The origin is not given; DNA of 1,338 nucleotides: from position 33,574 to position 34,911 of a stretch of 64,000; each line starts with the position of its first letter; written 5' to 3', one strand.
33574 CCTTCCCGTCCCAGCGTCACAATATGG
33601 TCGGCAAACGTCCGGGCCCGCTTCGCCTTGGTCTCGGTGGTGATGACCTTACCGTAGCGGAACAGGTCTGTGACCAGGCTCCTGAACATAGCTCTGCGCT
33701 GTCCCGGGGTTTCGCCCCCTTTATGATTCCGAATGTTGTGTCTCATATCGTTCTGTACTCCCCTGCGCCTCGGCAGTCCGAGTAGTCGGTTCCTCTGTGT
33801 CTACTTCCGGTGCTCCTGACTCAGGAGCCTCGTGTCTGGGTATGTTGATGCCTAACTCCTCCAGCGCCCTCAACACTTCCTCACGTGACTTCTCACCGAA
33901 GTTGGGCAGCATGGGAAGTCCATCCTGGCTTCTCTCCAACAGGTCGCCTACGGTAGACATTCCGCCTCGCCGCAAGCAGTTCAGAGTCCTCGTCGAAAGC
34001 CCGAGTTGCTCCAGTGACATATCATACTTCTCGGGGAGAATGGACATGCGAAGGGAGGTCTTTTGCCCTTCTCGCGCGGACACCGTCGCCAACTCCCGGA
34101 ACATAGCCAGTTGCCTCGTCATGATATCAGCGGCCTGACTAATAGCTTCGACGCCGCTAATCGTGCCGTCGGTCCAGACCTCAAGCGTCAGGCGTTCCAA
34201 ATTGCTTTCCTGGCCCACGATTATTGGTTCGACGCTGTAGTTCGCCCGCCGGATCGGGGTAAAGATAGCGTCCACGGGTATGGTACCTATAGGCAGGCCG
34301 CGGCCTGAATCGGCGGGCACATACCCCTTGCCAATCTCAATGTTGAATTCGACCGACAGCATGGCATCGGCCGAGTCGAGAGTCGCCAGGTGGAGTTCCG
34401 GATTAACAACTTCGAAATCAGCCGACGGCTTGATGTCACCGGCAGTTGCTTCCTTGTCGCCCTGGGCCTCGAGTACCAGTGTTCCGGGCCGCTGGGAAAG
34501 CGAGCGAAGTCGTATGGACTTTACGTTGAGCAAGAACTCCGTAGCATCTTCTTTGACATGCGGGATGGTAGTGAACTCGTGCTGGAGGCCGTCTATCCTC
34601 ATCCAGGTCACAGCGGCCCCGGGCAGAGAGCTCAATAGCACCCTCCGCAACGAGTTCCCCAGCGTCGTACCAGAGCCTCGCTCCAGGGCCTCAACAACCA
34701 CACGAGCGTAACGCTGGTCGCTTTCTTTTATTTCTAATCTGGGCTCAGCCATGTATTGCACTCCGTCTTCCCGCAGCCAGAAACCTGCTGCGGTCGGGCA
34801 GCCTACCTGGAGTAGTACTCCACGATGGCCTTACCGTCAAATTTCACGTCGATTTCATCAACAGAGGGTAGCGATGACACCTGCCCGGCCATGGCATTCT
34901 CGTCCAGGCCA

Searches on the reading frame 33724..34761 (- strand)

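Call 48: search_protein_families(library=pfam, proteins=[window:33724-34761:-], max_evalue=0.00001)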
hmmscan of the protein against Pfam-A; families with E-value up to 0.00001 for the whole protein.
window:33724-34761:- (346 aa): 3 families
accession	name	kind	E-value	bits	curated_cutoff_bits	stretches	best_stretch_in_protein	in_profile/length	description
PF01000.31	RNA_pol_A_bac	-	6.3e-26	91.4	33.9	1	55-168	2-119/119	RNA polymerase Rpb3/RpoA insert domain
PF01193.29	RNA_pol_L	-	8e-21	74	24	1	26-218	3-74/74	RNA polymerase Rpb3/Rpb11 dimerisation domain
PF03118.21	RNA_pol_A_CTD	-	8e-18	64.4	23.8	1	244-302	9-67/67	Bacterial RNA polymerase, alpha chain C terminal domain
